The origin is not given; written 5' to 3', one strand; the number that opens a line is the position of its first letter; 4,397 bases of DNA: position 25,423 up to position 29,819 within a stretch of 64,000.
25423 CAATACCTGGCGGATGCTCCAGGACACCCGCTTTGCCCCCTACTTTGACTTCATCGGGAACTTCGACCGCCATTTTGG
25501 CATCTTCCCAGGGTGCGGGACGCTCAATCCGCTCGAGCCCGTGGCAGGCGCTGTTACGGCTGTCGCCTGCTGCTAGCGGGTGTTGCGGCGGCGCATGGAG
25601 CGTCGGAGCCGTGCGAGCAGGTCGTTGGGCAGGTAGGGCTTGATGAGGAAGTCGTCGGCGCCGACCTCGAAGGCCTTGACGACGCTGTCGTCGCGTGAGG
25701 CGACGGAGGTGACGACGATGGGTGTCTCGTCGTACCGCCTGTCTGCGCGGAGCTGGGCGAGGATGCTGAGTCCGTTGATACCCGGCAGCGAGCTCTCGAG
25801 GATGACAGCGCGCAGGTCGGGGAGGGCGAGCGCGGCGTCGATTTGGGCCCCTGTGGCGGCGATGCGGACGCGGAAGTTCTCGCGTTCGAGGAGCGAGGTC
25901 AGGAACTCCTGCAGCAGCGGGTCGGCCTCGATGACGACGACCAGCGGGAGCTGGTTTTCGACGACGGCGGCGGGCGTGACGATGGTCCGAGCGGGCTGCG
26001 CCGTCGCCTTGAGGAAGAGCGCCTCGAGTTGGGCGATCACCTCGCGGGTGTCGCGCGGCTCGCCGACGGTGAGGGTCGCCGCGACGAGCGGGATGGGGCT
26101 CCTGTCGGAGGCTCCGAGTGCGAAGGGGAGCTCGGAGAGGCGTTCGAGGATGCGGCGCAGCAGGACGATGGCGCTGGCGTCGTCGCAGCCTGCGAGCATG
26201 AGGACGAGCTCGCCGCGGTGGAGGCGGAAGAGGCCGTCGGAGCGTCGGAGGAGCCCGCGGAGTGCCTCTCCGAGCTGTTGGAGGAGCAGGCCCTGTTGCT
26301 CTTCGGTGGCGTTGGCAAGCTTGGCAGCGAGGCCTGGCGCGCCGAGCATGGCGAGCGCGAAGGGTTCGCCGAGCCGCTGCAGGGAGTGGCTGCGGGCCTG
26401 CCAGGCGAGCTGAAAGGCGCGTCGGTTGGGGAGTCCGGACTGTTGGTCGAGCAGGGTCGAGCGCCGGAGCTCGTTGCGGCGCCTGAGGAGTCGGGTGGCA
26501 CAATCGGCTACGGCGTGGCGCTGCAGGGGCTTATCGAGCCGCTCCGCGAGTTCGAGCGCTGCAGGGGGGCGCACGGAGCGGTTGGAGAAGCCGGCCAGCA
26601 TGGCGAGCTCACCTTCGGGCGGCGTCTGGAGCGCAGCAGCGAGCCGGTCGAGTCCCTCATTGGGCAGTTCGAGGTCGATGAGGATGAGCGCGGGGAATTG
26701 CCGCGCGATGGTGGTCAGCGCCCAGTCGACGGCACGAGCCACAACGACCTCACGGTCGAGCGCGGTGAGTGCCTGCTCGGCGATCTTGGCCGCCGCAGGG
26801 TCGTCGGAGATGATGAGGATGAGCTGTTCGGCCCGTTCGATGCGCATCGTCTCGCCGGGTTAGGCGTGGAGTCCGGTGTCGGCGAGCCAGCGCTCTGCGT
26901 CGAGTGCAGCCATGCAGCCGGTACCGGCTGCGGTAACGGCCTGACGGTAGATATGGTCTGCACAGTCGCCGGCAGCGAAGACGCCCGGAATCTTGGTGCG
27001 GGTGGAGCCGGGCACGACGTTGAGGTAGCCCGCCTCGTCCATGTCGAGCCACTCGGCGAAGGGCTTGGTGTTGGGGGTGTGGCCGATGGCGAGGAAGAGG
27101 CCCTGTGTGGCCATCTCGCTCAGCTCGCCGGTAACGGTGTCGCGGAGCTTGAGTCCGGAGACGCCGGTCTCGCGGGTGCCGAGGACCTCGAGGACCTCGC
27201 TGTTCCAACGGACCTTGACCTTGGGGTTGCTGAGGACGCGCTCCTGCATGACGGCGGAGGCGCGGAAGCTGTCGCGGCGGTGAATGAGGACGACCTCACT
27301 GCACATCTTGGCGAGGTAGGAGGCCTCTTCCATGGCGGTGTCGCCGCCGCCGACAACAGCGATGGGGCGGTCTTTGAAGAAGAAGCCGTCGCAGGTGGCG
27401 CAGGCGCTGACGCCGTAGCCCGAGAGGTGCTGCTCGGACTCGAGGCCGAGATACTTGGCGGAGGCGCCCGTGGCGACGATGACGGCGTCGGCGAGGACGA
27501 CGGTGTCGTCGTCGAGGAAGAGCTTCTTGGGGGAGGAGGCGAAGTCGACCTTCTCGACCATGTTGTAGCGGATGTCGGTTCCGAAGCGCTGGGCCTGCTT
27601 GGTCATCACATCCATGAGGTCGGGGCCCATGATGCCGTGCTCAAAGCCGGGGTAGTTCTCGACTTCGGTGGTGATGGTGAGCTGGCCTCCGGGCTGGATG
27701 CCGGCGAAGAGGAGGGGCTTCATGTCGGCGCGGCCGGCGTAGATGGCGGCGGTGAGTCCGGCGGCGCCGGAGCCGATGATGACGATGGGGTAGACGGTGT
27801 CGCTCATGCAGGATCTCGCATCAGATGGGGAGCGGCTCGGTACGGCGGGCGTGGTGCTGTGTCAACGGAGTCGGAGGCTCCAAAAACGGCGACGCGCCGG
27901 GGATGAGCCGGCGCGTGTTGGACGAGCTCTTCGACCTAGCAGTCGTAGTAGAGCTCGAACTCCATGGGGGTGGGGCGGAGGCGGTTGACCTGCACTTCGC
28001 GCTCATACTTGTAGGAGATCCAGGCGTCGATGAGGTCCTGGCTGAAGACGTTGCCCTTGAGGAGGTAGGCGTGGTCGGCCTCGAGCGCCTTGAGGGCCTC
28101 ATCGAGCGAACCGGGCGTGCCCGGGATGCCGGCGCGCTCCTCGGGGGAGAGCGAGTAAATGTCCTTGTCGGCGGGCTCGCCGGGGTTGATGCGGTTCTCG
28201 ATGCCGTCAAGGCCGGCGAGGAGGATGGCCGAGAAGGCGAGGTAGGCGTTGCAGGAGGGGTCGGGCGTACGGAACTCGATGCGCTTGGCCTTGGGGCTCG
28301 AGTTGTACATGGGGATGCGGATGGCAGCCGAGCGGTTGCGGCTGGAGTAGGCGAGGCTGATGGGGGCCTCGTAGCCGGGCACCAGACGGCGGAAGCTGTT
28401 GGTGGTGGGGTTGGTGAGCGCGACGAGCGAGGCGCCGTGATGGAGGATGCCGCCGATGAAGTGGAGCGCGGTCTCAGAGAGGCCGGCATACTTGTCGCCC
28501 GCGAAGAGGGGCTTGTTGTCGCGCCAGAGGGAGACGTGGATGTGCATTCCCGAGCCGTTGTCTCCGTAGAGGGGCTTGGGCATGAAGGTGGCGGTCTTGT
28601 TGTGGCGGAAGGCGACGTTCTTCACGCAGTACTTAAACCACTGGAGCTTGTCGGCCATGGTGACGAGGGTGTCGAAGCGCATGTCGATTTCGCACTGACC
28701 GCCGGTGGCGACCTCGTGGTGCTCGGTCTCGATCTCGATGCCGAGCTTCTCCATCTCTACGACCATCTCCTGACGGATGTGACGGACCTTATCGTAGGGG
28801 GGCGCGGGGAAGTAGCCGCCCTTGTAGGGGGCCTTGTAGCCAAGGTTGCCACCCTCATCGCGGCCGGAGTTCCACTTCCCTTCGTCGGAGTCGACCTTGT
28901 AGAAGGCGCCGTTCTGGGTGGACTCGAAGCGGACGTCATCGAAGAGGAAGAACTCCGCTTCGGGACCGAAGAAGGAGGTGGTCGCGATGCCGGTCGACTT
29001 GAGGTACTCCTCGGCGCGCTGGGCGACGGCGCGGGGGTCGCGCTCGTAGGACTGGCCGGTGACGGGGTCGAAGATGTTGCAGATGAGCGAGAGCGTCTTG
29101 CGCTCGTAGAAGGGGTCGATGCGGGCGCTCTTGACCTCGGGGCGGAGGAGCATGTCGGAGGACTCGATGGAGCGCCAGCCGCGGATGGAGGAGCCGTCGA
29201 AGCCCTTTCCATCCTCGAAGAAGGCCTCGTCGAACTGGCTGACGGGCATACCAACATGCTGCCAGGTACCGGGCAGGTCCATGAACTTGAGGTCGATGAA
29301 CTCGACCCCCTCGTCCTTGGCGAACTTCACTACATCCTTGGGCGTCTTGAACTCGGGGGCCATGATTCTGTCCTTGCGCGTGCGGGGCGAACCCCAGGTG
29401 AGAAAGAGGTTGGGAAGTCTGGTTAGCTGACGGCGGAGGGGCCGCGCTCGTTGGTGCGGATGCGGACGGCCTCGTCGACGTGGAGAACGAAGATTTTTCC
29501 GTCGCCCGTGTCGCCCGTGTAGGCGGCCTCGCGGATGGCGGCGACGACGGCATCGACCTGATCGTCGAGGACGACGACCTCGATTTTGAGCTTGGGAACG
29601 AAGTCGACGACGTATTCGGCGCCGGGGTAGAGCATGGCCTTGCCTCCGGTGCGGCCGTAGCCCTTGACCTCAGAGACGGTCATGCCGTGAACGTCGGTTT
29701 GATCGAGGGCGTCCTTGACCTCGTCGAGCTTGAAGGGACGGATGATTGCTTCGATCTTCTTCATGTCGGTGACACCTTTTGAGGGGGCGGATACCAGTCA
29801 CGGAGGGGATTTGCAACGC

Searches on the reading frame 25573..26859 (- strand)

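Call 34: search_protein_families(library=pfam, proteins=[window:25573-26859:-], max_evalue=0.001)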
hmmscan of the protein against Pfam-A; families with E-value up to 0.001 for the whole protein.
window:25573-26859:- (428 aa): 2 families
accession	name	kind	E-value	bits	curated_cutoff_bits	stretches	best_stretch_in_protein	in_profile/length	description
PF00072.30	Response_reg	-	2e-26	92.8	30.2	2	307-418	1-110/111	Response regulator receiver domain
PF00990.26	GGDEF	-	9.1e-09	35.7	23.8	1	137-252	3-118/161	Diguanylate cyclase, GGDEF domain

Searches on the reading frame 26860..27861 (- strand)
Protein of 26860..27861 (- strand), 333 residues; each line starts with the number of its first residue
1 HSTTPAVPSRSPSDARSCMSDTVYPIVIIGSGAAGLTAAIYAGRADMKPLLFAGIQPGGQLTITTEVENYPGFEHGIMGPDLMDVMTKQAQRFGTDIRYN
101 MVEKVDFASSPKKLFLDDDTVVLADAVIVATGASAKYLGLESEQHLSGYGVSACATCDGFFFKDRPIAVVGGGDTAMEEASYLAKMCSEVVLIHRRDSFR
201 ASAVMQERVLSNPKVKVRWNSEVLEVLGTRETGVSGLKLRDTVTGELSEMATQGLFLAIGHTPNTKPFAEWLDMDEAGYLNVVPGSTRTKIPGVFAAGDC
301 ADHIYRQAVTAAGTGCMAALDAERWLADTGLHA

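Call 34: search_protein_families(library=pfam, proteins=[window:26860-27861:-], max_evalue=0.001)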
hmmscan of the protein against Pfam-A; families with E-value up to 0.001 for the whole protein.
window:26860-27861:- (333 aa): 10 families
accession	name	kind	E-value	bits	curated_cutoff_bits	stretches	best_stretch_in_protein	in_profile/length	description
PF07992.20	Pyr_redox_2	-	3.8e-51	174.7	26.1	1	25-315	2-291/291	Pyridine nucleotide-disulphide oxidoreductase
PF00070.33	Pyr_redox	-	1e-16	61.6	22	1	167-241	2-81/82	Pyridine nucleotide-disulphide oxidoreductase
PF13738.12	Pyr_redox_3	-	4.2e-14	52.9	30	1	92-298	93-305/305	Pyridine nucleotide-disulphide oxidoreductase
PF01134.28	GIDA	-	7.1e-07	29.1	22.1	0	26-53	2-29/391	Glucose inhibited division protein A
PF00890.30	FAD_binding_2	-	6.7e-06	26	20.4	1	26-61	2-38/414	FAD binding domain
PF03486.20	HI0933_like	-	6.8e-06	26.1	50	0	26-53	3-30/244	HI0933-like protein Rossmann domain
PF13450.12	NAD_binding_8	-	1.2e-05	25.9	21.9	1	28-66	1-40/68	NAD(P)-binding Rossmann-like domain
PF01266.30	DAO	-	0.00012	22.2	27.9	0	26-52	2-28/353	FAD dependent oxidoreductase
PF01946.23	Thi4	-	0.00025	20.8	26.2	0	25-59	19-55/235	Thi4 family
PF12831.13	FAD_oxidored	-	0.00055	19.8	27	0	26-63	2-40/416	FAD dependent oxidoreductase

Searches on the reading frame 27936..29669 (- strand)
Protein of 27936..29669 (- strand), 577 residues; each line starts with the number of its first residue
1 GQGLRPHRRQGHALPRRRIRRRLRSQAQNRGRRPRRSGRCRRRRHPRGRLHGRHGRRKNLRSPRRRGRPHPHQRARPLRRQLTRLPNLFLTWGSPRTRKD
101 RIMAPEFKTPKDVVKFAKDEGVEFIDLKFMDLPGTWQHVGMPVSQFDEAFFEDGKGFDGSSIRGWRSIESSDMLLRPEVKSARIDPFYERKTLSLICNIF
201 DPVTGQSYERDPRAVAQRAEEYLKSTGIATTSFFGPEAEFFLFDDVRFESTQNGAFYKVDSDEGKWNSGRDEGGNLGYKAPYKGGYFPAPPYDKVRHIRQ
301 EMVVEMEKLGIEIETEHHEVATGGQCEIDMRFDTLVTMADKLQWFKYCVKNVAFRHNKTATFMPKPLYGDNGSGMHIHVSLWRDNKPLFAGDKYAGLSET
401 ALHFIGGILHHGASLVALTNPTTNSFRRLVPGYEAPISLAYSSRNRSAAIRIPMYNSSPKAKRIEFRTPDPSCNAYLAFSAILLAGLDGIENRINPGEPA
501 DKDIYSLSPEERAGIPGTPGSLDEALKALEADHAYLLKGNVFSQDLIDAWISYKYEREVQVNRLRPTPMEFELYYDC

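Call 34: search_protein_families(library=pfam, proteins=[window:27936-29669:-], max_evalue=0.001)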
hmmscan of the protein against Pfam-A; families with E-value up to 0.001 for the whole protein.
window:27936-29669:- (577 aa): 2 families
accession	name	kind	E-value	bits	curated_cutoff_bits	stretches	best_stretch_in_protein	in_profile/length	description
PF00120.29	Gln-synt_C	-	4.4e-133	444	24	1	209-574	1-344/344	Glutamine synthetase, catalytic domain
PF03951.24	Gln-synt_N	-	1.3e-30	105.3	33.4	1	122-202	2-82/82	Glutamine synthetase, beta-Grasp domain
